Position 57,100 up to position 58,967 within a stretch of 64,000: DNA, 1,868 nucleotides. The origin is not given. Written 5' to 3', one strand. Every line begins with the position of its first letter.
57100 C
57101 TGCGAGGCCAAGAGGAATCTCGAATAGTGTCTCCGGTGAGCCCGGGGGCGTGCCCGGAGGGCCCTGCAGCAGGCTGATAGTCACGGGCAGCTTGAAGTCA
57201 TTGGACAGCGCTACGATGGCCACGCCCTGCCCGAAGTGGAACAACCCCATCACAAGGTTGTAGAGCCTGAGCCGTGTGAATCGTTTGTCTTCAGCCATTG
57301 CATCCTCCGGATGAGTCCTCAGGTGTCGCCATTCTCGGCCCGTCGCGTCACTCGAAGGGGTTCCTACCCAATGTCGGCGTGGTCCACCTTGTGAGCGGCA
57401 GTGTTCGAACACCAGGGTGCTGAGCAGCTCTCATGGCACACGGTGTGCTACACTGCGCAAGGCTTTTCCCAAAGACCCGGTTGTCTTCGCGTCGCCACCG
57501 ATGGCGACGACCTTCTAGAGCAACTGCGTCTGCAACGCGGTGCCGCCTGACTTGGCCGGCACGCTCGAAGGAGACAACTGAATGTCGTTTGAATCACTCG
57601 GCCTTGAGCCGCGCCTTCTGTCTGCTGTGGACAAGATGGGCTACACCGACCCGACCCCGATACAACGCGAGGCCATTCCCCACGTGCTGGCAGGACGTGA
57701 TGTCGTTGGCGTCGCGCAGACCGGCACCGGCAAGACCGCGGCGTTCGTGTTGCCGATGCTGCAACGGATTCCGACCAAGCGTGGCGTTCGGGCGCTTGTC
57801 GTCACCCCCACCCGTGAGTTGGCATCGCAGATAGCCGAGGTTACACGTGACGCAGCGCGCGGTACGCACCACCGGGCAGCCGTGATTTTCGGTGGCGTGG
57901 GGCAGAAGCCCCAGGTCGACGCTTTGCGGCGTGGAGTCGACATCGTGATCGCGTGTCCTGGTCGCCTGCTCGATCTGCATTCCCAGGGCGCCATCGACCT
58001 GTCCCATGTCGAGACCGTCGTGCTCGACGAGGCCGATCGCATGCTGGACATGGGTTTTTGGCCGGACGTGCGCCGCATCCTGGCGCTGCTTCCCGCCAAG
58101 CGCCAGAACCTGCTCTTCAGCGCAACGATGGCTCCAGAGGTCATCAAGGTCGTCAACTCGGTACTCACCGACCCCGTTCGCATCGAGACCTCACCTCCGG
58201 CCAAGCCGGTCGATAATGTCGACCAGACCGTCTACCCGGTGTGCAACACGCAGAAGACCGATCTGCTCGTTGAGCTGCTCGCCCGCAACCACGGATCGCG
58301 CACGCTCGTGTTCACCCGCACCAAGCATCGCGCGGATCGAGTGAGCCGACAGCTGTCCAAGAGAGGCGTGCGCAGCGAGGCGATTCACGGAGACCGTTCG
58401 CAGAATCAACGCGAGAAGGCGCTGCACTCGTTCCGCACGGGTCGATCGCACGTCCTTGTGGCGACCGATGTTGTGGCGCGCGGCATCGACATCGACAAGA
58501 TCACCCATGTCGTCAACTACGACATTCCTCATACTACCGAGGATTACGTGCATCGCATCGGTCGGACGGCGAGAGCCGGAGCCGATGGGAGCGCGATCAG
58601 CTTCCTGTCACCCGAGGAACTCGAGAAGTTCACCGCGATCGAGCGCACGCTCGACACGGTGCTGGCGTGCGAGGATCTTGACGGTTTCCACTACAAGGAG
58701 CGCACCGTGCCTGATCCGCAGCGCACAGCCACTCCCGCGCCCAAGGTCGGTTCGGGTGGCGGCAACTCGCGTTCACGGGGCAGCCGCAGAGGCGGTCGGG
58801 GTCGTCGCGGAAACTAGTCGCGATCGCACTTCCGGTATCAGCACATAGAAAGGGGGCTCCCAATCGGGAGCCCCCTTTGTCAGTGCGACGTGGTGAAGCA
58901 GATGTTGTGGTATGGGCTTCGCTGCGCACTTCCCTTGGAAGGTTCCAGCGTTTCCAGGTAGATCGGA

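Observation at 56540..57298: Intact heliorhodopsin gene, monocistronic, divergent from a DEAD-box helicase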

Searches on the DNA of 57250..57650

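Call 43: search_rna_families(source=window, start=57250, end=57650, threshold=evalue, max_evalue=1)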
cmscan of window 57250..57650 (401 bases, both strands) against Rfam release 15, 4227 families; matches with E-value up to 1: 0.
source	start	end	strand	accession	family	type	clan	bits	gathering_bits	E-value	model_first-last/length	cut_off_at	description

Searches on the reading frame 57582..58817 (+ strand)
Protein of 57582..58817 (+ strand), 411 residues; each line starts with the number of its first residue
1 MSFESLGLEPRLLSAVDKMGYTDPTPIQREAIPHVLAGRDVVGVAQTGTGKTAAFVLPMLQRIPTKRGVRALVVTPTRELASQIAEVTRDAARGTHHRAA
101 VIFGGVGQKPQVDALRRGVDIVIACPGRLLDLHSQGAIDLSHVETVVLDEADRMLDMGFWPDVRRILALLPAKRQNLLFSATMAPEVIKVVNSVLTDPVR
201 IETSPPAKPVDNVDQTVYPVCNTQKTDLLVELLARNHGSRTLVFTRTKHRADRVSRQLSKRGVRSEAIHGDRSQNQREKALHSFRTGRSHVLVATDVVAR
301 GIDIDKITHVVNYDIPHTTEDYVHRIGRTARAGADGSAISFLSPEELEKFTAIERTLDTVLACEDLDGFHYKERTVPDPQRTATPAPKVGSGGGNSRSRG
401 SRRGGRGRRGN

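Call 15: search_protein_families(library=pfam, proteins=[window:57582-58817:+], max_evalue=0.001)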
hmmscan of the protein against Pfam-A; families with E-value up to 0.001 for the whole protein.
window:57582-58817:+ (411 aa): 5 families
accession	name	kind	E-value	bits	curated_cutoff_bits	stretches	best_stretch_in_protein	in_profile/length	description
PF00270.35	DEAD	-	1.7e-51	174.8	26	1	25-187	1-164/167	DEAD/DEAH box helicase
PF00271.37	Helicase_C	-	2.4e-35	121.5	23.5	1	225-333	2-110/110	Helicase conserved C-terminal domain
PF13245.12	AAA_19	-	6.6e-06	26.8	25.1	1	28-157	1-104/134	AAA domain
PF04851.21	ResIII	-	8.1e-06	26.3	22.5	1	25-183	5-162/164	Type III restriction enzyme, res subunit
PF13604.12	AAA_30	-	5.2e-05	23.5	27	1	27-151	5-97/191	AAA domain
